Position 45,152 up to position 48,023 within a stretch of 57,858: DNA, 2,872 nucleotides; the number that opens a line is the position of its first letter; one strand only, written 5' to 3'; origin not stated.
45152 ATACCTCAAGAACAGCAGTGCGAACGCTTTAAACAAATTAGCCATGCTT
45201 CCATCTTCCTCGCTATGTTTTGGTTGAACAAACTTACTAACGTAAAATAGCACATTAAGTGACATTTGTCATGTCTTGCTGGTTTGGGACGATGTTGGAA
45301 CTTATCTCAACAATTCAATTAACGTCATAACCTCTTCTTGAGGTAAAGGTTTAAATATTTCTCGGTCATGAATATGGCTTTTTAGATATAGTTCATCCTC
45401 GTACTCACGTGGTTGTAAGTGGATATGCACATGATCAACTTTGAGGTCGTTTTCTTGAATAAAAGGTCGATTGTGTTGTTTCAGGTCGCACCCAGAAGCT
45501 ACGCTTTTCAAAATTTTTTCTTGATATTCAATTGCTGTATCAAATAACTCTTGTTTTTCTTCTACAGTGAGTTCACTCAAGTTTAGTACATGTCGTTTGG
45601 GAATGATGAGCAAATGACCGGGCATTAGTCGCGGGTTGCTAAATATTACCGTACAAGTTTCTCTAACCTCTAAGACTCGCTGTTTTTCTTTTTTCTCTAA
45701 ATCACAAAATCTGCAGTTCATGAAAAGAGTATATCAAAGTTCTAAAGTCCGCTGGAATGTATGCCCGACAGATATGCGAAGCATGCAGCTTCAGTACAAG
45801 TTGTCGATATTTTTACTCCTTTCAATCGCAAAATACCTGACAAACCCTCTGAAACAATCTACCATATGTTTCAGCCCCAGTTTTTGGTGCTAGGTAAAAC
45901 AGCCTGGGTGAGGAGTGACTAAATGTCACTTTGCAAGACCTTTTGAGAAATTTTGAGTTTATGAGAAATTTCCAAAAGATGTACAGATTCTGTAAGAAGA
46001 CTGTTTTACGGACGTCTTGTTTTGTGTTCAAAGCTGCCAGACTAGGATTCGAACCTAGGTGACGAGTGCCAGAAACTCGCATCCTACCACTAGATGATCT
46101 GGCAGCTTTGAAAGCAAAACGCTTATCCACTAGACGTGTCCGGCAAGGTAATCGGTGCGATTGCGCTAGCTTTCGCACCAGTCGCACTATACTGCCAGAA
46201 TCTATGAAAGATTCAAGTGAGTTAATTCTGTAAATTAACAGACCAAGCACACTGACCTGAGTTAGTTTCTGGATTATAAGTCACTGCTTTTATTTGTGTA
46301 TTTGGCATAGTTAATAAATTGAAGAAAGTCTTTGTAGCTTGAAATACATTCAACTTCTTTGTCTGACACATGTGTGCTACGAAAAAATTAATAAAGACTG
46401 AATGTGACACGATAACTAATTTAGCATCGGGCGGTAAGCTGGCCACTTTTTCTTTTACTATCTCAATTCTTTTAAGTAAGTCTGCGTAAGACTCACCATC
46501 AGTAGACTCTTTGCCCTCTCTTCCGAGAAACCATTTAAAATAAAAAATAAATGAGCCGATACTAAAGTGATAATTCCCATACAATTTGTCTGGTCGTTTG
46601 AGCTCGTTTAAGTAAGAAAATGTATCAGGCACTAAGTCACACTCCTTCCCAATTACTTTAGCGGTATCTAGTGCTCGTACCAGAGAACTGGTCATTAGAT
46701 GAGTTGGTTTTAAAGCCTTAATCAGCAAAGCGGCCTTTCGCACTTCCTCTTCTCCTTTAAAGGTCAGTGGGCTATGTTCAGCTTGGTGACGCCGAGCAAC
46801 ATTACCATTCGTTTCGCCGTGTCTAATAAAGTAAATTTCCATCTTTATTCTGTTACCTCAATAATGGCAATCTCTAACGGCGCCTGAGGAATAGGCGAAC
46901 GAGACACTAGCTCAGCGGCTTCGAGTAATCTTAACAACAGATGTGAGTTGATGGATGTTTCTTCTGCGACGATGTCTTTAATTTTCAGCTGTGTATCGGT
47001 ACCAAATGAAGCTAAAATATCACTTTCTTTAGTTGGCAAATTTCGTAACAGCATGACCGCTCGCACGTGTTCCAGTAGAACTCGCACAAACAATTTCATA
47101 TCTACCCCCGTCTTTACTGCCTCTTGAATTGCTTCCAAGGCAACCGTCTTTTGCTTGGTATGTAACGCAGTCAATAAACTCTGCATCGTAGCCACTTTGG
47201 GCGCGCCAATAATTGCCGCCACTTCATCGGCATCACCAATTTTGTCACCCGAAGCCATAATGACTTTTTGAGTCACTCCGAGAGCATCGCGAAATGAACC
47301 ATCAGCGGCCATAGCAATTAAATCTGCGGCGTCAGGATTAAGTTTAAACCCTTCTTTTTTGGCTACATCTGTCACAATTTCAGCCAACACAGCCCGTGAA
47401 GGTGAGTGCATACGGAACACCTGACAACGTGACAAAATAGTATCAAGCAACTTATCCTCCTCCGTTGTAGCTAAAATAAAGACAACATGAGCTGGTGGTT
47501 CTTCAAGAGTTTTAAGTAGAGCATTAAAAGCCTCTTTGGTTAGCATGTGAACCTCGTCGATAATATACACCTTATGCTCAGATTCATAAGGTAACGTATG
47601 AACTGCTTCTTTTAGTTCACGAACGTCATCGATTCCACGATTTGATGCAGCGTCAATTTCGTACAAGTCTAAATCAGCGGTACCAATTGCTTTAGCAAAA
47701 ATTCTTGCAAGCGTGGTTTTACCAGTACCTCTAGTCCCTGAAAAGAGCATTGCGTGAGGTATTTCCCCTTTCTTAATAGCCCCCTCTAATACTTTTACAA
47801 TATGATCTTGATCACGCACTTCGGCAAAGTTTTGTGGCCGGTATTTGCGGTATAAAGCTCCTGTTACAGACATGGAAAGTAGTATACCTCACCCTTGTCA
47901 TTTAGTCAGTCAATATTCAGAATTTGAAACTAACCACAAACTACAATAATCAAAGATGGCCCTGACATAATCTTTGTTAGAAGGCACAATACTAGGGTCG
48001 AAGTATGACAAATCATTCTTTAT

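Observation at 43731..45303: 1.55-kb compositionally foreign two-gene cassette bracketed by an 18/19-nt direct repeat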

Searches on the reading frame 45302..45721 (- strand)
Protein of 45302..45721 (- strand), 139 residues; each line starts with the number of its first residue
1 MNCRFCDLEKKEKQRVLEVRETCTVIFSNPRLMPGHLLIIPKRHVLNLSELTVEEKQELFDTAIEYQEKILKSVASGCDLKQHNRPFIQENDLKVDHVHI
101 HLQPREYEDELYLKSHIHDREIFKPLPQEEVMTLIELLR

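Call 6: search_protein_families(library=pfam, proteins=[window:45302-45721:-], max_evalue=0.1)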
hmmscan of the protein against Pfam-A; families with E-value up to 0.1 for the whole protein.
window:45302-45721:- (139 aa): 4 families
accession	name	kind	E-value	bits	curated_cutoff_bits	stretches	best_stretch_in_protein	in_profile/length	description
PF01230.28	HIT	-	1.7e-09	38.6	21.5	1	15-106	7-96/98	HIT domain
PF11969.13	DcpS_C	-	9.3e-07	29.7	24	1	2-107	1-104/114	Scavenger mRNA decapping enzyme C-term binding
PF04677.20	CwfJ_C_1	-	1.3e-05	25.5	21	1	2-59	13-71/122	Protein similar to CwfJ C-terminus 1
PF02744.22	GalP_UDP_tr_C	-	0.00079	19.6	29.2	1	5-92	20-109/165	Galactose-1-phosphate uridyl transferase, C-terminal domain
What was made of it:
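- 45302..45721 (-): Cassette 1: HIT-family hydrolase gene with native composition. Pfam HIT at 1.7e-9 (call 6).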

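Call 12: search_protein_families(library=ncbifam, proteins=[window:45302-45721:-], max_evalue=1)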
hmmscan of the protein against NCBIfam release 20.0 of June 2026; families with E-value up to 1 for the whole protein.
window:45302-45721:- (139 aa): 4 families
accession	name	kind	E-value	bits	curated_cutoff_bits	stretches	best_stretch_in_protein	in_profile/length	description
NF052622.1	ATPAdlTfActino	equivalog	4.8e-07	29.4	290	1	33-111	71-148/176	ATP adenylyltransferase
NF045834.1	M_plasma_HinT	exception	1.7e-05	25.6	130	1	22-104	20-100/102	histidine triad protein HinT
TIGR00209.1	galT_1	equivalog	0.001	18.2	102.1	1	5-104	202-302/349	galactose-1-phosphate uridylyltransferase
NF008724.0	PRK11720.1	equivalog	0.002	17.3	448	1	3-104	199-301/348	UDP-glucose--hexose-1-phosphate uridylyltransferase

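Call 43: find_encoding_contigs(protein=window:45302-45721:-, flank=5000, max_places=10)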
Protein window:45302-45721:- (139 aa): 15 contigs read that carry it; 10 places shown.
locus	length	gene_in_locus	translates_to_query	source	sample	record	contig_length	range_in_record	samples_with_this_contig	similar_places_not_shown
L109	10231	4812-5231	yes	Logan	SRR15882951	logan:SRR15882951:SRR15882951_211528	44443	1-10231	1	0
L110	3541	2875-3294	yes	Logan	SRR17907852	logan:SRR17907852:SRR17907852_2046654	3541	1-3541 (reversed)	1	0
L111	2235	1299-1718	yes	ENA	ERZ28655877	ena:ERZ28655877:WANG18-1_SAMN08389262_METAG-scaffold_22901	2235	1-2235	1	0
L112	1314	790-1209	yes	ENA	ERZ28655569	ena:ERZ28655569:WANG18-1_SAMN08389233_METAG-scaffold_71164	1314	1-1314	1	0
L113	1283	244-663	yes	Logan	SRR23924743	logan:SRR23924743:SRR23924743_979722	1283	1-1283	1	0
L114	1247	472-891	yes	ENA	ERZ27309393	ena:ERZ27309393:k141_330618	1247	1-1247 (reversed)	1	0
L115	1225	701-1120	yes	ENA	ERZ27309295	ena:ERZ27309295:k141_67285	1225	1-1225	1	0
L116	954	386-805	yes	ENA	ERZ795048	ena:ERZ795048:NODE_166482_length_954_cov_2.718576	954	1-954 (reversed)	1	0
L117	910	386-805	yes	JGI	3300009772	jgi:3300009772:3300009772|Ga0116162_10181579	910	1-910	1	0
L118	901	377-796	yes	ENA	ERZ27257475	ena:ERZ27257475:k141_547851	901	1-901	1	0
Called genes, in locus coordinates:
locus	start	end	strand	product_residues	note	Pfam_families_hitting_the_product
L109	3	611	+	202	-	?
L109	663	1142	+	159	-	PF01207:Dus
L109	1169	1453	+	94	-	-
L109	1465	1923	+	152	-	-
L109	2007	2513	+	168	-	-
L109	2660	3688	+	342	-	PF05496:RuvB_N, PF13177:DNA_pol3_delta2 (weak), PF00004:AAA, PF07728:AAA_5 (weak), PF13173:AAA_14 (weak), PF13177:DNA_pol3_delta2, PF22608:DNAX_ATPase_lid, PF12169:DNA_pol3_gamma3, +3 more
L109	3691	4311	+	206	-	PF00300:His_Phos_1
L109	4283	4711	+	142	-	-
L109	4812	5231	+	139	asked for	PF04677:CwfJ_C_1 (weak), PF11969:DcpS_C (weak), PF01230:HIT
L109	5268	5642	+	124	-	-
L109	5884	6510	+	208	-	-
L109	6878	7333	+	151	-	PF00293:NUDIX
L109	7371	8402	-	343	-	PF13354:Beta-lactamase2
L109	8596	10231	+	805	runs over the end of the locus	PF00690:Cation_ATPase_N (weak), PF00122:E1-E2_ATPase, PF00702:Hydrolase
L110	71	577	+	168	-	-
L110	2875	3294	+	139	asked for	PF04677:CwfJ_C_1 (weak), PF11969:DcpS_C (weak), PF01230:HIT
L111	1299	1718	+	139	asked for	PF04677:CwfJ_C_1 (weak), PF11969:DcpS_C (weak), PF01230:HIT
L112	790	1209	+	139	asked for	PF04677:CwfJ_C_1 (weak), PF11969:DcpS_C (weak), PF01230:HIT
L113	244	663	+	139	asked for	PF04677:CwfJ_C_1 (weak), PF11969:DcpS_C (weak), PF01230:HIT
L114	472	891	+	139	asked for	PF04677:CwfJ_C_1 (weak), PF11969:DcpS_C (weak), PF01230:HIT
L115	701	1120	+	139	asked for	PF04677:CwfJ_C_1 (weak), PF11969:DcpS_C (weak), PF01230:HIT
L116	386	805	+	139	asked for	PF04677:CwfJ_C_1 (weak), PF11969:DcpS_C (weak), PF01230:HIT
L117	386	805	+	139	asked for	PF04677:CwfJ_C_1 (weak), PF11969:DcpS_C (weak), PF01230:HIT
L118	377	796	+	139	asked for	PF04677:CwfJ_C_1 (weak), PF11969:DcpS_C (weak), PF01230:HIT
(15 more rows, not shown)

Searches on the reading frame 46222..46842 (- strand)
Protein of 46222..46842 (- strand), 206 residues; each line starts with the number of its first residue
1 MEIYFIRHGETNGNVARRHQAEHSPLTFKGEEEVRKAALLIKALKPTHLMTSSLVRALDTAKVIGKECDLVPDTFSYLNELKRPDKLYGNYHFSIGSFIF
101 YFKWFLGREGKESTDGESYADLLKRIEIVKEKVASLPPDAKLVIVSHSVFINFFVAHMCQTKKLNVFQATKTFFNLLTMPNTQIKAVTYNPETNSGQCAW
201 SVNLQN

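Call 6: search_protein_families(library=pfam, proteins=[window:46222-46842:-], max_evalue=0.1)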
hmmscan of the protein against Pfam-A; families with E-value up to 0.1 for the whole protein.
window:46222-46842:- (206 aa): 1 family
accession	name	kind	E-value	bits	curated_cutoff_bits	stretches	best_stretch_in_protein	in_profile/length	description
PF00300.27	His_Phos_1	-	1.3e-24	87.4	21.7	1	3-189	1-191/194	Histidine phosphatase superfamily (branch 1)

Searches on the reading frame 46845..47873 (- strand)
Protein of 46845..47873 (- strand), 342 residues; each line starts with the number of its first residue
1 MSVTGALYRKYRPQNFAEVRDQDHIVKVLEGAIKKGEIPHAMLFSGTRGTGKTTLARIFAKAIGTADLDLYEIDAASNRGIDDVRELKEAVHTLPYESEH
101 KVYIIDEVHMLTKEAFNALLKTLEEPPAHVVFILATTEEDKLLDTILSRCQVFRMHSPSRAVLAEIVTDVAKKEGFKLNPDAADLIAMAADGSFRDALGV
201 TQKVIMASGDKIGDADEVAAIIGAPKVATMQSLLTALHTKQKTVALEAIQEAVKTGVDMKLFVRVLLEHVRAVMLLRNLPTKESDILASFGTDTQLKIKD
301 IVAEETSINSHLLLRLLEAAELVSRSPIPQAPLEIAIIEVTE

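Call 34: find_related_loci(query=window:46845-47873:-, collection=genome_contigs, flank=10000)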
Query window:46845-47873:- (342 aa) in genome_contigs; peptide patterns used: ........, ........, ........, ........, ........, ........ (x = any residue, [..] = any of these).
600 stretches matched a pattern (row limit reached: there are more); 598 encode a relative of the query (tblastn E <= 1e-3); the best 80 are kept; 80 distinct loci.
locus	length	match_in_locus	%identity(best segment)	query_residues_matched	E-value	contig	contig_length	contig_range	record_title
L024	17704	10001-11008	55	6-340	7e-116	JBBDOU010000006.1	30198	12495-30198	MAG: Candidatus Paceibacterota bacterium isolate LejiaB_42_15 Lejia_B_1825_length_30198_cov_9, whole genome shotgun sequ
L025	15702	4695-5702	49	6-340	2e-105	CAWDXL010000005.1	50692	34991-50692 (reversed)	MAG: Candidatus Parcubacteria bacterium isolate MFD01223.bin.2.9 genome assembly, contig: contig_112830, whole genome sh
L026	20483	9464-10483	53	2-339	5e-102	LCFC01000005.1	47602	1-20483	MAG: Parcubacteria group bacterium GW2011_GWA2_43_11 UV60_C0005, whole genome shotgun sequence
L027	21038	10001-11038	48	6-340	4e-98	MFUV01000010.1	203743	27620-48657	MAG: Candidatus Nomurabacteria bacterium RIFCSPLOWO2_01_FULL_39_18 rifcsplowo2_01_scaffold_49, whole genome shotgun sequ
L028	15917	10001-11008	49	6-340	1e-94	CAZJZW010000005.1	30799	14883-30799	MAG TPA_asm: uncultured Candidatus Saccharibacteria bacterium isolate SRP219642_co7_382 genome assembly, contig: NODE_19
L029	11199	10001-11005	47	7-340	5e-94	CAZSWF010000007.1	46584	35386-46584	MAG TPA_asm: uncultured Candidatus Saccharibacteria bacterium isolate SRP286056_co3_87 genome assembly, contig: NODE_416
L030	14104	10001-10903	47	1-277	3e-76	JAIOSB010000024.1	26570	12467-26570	MAG: bacterium isolate SMBSF33 bin_103_k127_738946, whole genome shotgun sequence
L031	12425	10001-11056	42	7-340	1e-75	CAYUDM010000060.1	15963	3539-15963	MAG TPA_asm: uncultured Smithella sp. isolate binchicken_co42_513 genome assembly, contig: NODE_5156_length_15963_cov_5.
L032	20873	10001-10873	46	7-277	8e-75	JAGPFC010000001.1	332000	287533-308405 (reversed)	MAG: Smithella sp. isolate Gw_SlDig_bin_149 Gw_SlDig_15_length_332000_cov_17.256574, whole genome shotgun sequence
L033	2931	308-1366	43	7-340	4e-75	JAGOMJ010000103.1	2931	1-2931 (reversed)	MAG: Smithella sp. isolate Go_SlDig_bin_11 Go_SlDig_135038_length_2931_cov_39.909058, whole genome shotgun sequence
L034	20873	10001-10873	46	7-277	5e-73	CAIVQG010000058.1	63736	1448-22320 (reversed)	MAG: uncultured delta proteobacterium isolate AlinenLipids_bin-4002 genome assembly, contig: bin-4002:58/83, whole genom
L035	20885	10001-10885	43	6-280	3e-72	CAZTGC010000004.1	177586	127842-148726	MAG TPA_asm: uncultured Dictyoglomota bacterium isolate binchicken_co40_85 genome assembly, contig: NODE_98_length_17758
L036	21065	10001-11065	39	6-341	2e-71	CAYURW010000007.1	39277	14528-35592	MAG TPA_asm: uncultured Clostridiaceae bacterium isolate SRP192927_co1_996 genome assembly, contig: NODE_1549_length_392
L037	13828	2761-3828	40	4-339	8e-71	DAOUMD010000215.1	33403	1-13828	MAG TPA_asm: Anaerolineae bacterium isolate W31_78 k127_1020398, whole genome shotgun sequence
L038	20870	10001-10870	44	7-276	3e-70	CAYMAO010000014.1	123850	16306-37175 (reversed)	MAG TPA_asm: uncultured Planctomycetaceae bacterium isolate SRP150892_co2_79 genome assembly, contig: NODE_121_length_12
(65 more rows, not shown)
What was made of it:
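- Tried and rejected: Genome-collection scan with DnaX (call 34).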

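Call 99: find_homologous_proteins(query=window:46845-47873:-, max_evalue=1e-60)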
Query window:46845-47873:- (342 aa): 4711 proteins with E <= 1e-60 among 8000 candidates; the best 120 are listed.
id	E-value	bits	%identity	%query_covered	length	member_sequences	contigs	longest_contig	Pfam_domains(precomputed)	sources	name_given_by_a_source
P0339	4.8e-212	721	100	100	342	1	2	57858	PF13173.13,PF12169.14,PF06068.20,PF13604.13,PF00004.36,PF13401.13,PF22608.3,PF05496.19,PF13177.13,PF07728.21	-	-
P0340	1.3e-185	634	87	100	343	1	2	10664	PF13173.13,PF12169.14,PF06068.20,PF00004.36,PF13401.13,PF22608.3,PF05496.19,PF13177.13,PF07728.21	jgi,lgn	jgi:DNA polymerase-3 subunit gamma/tau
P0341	1.5e-185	634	86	100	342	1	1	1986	PF13173.13,PF12169.14,PF06068.20,PF13604.13,PF00004.36,PF13401.13,PF22608.3,PF05496.19,PF13177.13,PF07728.21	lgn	-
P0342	5.0e-184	629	86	100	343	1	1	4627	PF13173.13,PF12169.14,PF06068.20,PF00004.36,PF13401.13,PF22608.3,PF05496.19,PF13177.13,PF07728.21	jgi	jgi:DNA polymerase-3 subunit gamma/tau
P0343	1.0e-183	628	86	100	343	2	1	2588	PF13173.13,PF12169.14,PF06068.20,PF13604.13,PF00004.36,PF13401.13,PF22608.3,PF05496.19,PF13177.13,PF07728.21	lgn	-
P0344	4.7e-183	626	85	100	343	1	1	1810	PF13173.13,PF12169.14,PF00004.36,PF13401.13,PF22608.3,PF05496.19,PF13177.13,PF07728.21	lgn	-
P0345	2.8e-182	623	86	100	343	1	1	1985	PF13173.13,PF12169.14,PF06068.20,PF00004.36,PF13401.13,PF22608.3,PF05496.19,PF13177.13,PF07728.21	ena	-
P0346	7.0e-182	622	85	100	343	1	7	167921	PF13173.13,PF12169.14,PF06068.20,PF13604.13,PF00004.36,PF13401.13,PF22608.3,PF05496.19,PF13177.13,PF07728.21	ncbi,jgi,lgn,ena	-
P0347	3.6e-181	619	85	100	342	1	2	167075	PF13173.13,PF12169.14,PF06068.20,PF13604.13,PF00004.36,PF13401.13,PF22608.3,PF05496.19,PF13177.13,PF07728.21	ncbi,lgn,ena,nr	ncbi:DNA polymerase III subunit gamma/tau [Candidatus Nomurabacteria bacterium]|nr:DNA polymerase II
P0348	3.8e-181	619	85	100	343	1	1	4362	PF13173.13,PF12169.14,PF06068.20,PF13604.13,PF00004.36,PF13401.13,PF22608.3,PF05496.19,PF13177.13,PF07728.21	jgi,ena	-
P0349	3.8e-181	619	86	100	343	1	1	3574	PF13173.13,PF12169.14,PF06068.20,PF00004.36,PF13401.13,PF22608.3,PF05496.19,PF13177.13,PF07728.21,PF13191.13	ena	-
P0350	5.0e-181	619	85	100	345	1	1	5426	PF13173.13,PF12169.14,PF06068.20,PF00004.36,PF13401.13,PF22608.3,PF05496.19,PF13177.13,PF07728.21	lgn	-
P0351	3.8e-180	616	84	100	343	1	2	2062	PF13173.13,PF12169.14,PF06068.20,PF13604.13,PF00004.36,PF13401.13,PF22608.3,PF05496.19,PF13177.13,PF07728.21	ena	-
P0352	2.6e-179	613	85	100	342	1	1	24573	PF13173.13,PF12169.14,PF06068.20,PF13604.13,PF00004.36,PF13401.13,PF22608.3,PF05496.19,PF13177.13,PF07728.21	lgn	-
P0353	7.8e-179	612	84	100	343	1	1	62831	PF13173.13,PF12169.14,PF06068.20,PF13604.13,PF00004.36,PF13401.13,PF22608.3,PF05496.19,PF13177.13,PF07728.21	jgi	jgi:DNA polymerase-3 subunit gamma/tau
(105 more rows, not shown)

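Call 100: find_encoding_contigs(protein=P0340, flank=10000, max_places=3)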
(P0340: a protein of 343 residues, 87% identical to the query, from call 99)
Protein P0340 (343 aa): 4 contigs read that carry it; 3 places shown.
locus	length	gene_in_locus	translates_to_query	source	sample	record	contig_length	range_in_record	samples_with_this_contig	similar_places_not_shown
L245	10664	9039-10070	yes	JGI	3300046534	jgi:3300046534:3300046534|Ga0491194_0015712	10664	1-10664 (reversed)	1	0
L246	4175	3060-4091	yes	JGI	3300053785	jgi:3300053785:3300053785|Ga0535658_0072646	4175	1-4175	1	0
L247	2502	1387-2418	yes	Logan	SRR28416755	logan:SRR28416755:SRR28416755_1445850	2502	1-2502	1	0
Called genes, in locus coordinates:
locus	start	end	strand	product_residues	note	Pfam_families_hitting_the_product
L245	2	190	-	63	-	?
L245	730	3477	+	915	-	-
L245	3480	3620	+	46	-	-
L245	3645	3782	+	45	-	-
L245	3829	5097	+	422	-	PF02403:Seryl_tRNA_N, PF00587:tRNA-synt_2b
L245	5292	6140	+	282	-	-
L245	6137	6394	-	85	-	-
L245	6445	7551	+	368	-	PF01207:Dus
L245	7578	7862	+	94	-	-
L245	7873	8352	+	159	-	-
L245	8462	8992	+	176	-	-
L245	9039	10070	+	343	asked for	PF05496:RuvB_N, PF13177:DNA_pol3_delta2 (weak), PF00004:AAA, PF07728:AAA_5 (weak), PF13173:AAA_14, PF13177:DNA_pol3_delta2, PF22608:DNAX_ATPase_lid, PF12169:DNA_pol3_gamma3, +2 more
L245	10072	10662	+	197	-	?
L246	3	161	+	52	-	?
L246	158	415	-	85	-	-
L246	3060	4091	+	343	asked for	PF05496:RuvB_N, PF13177:DNA_pol3_delta2 (weak), PF00004:AAA, PF07728:AAA_5 (weak), PF13173:AAA_14, PF13177:DNA_pol3_delta2, PF22608:DNAX_ATPase_lid, PF12169:DNA_pol3_gamma3, +2 more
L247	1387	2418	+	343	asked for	PF05496:RuvB_N, PF13177:DNA_pol3_delta2 (weak), PF00004:AAA, PF07728:AAA_5 (weak), PF13173:AAA_14, PF13177:DNA_pol3_delta2, PF22608:DNAX_ATPase_lid, PF12169:DNA_pol3_gamma3, +2 more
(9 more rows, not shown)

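Call 101: find_encoding_contigs(protein=P0346, flank=10000, max_places=4)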
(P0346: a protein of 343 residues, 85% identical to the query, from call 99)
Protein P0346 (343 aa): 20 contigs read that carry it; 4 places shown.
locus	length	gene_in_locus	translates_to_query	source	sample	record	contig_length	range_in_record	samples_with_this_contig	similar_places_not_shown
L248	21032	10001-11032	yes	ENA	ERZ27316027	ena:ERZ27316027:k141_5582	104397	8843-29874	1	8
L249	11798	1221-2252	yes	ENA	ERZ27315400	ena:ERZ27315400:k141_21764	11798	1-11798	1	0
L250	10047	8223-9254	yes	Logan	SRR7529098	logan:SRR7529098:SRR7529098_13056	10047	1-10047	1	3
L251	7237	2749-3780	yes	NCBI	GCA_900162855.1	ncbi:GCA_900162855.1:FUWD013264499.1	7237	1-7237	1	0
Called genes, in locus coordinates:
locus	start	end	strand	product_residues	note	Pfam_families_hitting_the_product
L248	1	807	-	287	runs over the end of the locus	PF02481:DNA_processg_A, PF17782:WHD_DprA (weak)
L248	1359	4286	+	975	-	-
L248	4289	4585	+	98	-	PF18908:DUF5663 (weak)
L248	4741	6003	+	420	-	PF02403:Seryl_tRNA_N, PF00587:tRNA-synt_2b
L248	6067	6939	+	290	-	-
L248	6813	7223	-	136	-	-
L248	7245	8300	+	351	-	PF01207:Dus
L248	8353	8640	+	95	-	-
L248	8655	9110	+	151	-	-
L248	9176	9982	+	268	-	PF00768:Peptidase_S11, PF13354:Beta-lactamase2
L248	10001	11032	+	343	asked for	PF05496:RuvB_N, PF13177:DNA_pol3_delta2 (weak), PF00004:AAA, PF07728:AAA_5 (weak), PF13173:AAA_14, PF13177:DNA_pol3_delta2, PF22608:DNAX_ATPase_lid, PF12169:DNA_pol3_gamma3 (weak), +3 more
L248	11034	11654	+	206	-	PF00300:His_Phos_1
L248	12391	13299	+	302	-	PF02786:CPSase_L_D2 (weak), PF08443:RimK, PF07478:Dala_Dala_lig_C (weak)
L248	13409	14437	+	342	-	PF00149:Metallophos, PF12850:Metallophos_2 (faint)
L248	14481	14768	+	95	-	-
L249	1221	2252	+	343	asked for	PF05496:RuvB_N, PF13177:DNA_pol3_delta2 (weak), PF00004:AAA, PF07728:AAA_5 (weak), PF13173:AAA_14, PF13177:DNA_pol3_delta2, PF22608:DNAX_ATPase_lid, PF12169:DNA_pol3_gamma3 (weak), +3 more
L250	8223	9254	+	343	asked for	PF05496:RuvB_N, PF13177:DNA_pol3_delta2 (weak), PF00004:AAA, PF07728:AAA_5 (weak), PF13173:AAA_14, PF13177:DNA_pol3_delta2, PF22608:DNAX_ATPase_lid, PF12169:DNA_pol3_gamma3 (weak), +3 more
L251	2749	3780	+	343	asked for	PF05496:RuvB_N, PF13177:DNA_pol3_delta2 (weak), PF00004:AAA, PF07728:AAA_5 (weak), PF13173:AAA_14, PF13177:DNA_pol3_delta2, PF22608:DNAX_ATPase_lid, PF12169:DNA_pol3_gamma3 (weak), +3 more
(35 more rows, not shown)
